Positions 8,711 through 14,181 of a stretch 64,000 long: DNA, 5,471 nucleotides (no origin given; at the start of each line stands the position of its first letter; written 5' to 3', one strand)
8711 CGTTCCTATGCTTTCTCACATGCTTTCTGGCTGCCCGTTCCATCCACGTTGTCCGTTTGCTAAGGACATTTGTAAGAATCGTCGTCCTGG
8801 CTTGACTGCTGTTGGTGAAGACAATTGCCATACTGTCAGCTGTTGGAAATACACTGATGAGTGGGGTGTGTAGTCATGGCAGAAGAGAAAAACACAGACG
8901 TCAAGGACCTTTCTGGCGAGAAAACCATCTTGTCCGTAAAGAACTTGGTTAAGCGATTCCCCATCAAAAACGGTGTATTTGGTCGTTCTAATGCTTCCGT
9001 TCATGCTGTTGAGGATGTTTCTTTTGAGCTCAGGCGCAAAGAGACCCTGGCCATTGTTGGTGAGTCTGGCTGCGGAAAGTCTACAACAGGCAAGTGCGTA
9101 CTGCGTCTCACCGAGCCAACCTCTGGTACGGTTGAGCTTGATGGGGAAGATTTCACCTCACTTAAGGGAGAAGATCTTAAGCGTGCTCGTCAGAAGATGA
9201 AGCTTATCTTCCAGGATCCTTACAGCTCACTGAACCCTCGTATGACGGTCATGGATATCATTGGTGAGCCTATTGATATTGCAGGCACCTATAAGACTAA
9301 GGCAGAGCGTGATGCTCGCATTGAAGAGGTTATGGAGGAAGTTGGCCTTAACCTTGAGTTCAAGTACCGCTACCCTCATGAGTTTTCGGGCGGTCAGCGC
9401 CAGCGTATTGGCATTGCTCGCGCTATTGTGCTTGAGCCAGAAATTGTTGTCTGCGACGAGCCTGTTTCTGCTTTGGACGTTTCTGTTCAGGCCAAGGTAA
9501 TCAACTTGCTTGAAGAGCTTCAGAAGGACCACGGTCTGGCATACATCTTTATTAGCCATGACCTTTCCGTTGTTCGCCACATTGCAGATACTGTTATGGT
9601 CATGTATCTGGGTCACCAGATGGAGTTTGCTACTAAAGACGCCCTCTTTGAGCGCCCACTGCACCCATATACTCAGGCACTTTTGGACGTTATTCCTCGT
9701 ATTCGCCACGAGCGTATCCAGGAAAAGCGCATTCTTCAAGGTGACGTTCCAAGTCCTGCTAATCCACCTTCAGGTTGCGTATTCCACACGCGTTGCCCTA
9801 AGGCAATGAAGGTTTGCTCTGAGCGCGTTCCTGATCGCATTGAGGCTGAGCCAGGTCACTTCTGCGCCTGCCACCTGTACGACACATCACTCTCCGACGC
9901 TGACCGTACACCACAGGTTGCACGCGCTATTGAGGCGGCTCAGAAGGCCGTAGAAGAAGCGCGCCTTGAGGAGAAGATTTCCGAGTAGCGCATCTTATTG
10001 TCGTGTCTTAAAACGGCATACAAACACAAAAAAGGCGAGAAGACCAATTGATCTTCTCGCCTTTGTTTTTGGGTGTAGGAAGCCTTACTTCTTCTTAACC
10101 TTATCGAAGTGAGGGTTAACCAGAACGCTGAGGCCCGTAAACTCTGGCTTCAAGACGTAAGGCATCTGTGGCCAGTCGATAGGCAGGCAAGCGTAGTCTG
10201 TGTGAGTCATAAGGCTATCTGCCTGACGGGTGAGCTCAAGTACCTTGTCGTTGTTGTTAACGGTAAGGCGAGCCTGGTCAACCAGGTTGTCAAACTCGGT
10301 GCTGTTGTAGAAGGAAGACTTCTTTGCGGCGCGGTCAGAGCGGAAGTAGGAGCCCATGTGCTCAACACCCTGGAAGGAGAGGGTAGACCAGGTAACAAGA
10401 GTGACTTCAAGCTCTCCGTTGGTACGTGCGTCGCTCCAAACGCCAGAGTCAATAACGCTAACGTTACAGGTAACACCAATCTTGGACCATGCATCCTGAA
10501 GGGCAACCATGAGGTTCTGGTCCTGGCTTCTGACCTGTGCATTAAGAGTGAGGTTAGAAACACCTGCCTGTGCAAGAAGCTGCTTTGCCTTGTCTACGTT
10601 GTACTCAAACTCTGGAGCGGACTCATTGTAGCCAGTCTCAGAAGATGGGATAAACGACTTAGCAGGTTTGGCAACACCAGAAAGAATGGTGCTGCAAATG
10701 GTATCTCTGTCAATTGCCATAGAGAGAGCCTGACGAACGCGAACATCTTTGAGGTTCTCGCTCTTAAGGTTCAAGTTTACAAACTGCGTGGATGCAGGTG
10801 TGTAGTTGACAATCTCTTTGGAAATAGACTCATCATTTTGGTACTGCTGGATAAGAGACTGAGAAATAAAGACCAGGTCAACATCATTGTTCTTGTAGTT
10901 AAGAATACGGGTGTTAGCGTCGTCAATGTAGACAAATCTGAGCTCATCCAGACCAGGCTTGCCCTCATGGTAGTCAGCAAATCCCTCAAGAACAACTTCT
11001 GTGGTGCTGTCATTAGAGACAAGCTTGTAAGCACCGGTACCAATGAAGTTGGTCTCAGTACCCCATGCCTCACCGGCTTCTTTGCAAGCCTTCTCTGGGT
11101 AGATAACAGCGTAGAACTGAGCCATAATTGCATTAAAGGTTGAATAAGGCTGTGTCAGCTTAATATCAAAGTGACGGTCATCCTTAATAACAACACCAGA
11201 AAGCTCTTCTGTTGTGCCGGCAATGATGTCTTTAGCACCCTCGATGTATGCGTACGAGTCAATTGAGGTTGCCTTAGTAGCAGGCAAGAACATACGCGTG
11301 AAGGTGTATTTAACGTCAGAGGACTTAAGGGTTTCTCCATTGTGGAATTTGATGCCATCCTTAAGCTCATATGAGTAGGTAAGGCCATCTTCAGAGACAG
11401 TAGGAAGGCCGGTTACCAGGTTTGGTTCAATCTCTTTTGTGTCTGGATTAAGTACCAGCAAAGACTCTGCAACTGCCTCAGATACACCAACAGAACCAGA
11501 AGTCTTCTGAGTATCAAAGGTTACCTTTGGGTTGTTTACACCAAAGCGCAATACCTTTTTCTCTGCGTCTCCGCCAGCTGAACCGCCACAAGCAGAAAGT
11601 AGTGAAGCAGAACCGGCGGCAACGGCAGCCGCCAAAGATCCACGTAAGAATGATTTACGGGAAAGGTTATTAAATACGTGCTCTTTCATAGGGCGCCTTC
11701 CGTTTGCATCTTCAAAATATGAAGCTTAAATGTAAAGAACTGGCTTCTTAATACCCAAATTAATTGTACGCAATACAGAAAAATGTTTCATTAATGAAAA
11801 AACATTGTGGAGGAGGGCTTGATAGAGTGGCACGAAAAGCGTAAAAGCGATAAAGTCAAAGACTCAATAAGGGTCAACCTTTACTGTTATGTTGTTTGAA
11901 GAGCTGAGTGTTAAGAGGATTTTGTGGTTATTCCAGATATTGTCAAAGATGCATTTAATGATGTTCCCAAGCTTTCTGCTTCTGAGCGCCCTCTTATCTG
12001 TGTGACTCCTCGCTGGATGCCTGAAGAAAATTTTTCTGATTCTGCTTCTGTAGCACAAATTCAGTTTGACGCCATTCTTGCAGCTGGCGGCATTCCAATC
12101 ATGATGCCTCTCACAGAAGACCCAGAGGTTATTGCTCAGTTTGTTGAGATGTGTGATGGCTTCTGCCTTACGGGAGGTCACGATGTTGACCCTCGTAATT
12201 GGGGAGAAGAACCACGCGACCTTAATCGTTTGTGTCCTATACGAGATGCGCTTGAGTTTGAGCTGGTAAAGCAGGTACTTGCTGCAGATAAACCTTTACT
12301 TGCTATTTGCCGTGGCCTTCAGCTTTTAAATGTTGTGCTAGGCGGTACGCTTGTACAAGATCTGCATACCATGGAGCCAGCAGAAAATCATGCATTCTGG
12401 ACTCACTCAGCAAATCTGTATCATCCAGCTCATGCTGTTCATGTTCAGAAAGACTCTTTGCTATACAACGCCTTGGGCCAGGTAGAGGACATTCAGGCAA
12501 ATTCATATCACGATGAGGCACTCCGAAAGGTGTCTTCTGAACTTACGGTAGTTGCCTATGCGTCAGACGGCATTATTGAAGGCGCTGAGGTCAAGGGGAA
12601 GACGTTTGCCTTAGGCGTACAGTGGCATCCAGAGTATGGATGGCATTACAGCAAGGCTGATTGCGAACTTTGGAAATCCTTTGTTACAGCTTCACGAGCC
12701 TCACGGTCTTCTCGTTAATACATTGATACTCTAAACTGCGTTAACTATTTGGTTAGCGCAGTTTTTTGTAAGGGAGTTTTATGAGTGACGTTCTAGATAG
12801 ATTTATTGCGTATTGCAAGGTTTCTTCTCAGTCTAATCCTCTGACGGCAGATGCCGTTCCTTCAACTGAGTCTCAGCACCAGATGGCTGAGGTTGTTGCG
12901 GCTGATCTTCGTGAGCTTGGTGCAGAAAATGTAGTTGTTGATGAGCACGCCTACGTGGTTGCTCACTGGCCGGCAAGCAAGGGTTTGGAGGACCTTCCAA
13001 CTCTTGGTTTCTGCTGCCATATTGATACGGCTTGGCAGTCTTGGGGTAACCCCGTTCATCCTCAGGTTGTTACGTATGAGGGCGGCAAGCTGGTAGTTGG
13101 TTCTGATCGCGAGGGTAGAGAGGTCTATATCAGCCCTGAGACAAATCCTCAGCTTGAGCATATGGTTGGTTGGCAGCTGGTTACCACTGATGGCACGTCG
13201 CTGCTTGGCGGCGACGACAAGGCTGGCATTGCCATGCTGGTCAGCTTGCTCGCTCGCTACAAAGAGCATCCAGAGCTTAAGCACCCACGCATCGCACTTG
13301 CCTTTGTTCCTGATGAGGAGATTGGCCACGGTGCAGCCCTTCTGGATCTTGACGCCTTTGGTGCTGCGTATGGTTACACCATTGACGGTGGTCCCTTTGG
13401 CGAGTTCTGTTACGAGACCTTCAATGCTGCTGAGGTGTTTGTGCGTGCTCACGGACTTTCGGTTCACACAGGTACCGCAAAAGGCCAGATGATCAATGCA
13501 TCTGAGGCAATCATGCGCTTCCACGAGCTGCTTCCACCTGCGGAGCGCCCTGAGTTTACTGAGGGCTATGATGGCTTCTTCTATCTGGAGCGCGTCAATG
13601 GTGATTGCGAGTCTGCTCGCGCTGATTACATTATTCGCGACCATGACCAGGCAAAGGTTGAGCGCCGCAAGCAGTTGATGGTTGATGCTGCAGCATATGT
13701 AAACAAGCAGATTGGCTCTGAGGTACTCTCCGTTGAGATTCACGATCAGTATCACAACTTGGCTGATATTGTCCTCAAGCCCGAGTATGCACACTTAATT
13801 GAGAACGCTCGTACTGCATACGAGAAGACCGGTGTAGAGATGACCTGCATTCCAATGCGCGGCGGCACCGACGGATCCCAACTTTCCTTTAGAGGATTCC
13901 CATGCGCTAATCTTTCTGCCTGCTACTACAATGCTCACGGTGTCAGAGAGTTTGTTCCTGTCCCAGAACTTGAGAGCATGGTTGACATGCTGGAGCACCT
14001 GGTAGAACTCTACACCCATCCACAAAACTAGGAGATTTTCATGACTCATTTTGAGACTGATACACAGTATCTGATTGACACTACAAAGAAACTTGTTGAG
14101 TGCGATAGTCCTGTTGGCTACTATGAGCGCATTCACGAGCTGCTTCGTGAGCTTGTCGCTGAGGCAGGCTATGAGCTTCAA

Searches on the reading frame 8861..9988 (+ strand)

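Call 30: search_protein_families(library=pfam, proteins=[window:8861-9988:+], max_evalue=0.00001)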
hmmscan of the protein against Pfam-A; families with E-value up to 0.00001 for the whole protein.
window:8861-9988:+ (375 aa): 2 families
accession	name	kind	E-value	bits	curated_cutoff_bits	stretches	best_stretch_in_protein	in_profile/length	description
PF00005.33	ABC_tran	-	2e-34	119.6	25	1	51-202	2-136/137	ABC transporter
PF08352.17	oligo_HPY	-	8.3e-21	74.6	27.1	1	254-319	1-65/65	Oligopeptide/dipeptide transporter, C-terminal region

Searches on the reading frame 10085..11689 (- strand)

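Call 30: search_protein_families(library=pfam, proteins=[window:10085-11689:-], max_evalue=0.00001)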
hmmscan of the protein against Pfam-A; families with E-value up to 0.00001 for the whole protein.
window:10085-11689:- (534 aa): 1 family
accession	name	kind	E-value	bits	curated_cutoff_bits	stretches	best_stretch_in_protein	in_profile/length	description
PF00496.27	SBP_bac_5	-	3.4e-80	270.3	32.4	1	86-453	1-365/368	Bacterial extracellular solute-binding proteins, family 5 Middle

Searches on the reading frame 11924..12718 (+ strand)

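Call 30: search_protein_families(library=pfam, proteins=[window:11924-12718:+], max_evalue=0.00001)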
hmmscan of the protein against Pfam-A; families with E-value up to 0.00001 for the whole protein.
window:11924-12718:+ (264 aa): 2 families
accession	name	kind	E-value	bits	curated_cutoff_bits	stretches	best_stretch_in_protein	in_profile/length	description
PF07722.19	Peptidase_C26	-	2.1e-61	207.9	20.5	1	40-237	22-219/219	Peptidase C26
PF00117.34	GATase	-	2.8e-13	50.4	22.8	1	111-238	61-173/190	Glutamine amidotransferase class-I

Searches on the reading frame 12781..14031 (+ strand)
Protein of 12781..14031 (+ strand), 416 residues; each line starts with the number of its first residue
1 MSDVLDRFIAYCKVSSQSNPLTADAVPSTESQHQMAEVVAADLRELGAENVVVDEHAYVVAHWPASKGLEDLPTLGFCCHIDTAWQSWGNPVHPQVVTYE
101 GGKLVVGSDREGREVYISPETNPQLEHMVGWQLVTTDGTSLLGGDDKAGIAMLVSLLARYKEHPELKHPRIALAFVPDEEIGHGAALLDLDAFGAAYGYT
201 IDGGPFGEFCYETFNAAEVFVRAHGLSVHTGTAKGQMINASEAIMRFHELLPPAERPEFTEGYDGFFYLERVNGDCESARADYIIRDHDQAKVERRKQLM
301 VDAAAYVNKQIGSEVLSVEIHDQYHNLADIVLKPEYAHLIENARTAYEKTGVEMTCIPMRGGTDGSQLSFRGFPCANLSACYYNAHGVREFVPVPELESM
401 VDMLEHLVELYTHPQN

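Call 30: search_protein_families(library=pfam, proteins=[window:12781-14031:+], max_evalue=0.00001)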
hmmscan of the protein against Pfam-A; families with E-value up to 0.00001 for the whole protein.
window:12781-14031:+ (416 aa): 3 families
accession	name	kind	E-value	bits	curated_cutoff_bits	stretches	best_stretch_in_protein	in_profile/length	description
PF01546.33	Peptidase_M20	-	3.5e-12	47.1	24.6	1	145-409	35-205/206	Peptidase family M20/M25/M40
PF07687.19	M20_dimer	-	1.9e-11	44.3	21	1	211-308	1-103/107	Peptidase dimerisation domain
PF05343.19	Peptidase_M42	-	4.4e-06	26.4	23.2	0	145-205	134-192/292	M42 glutamyl aminopeptidase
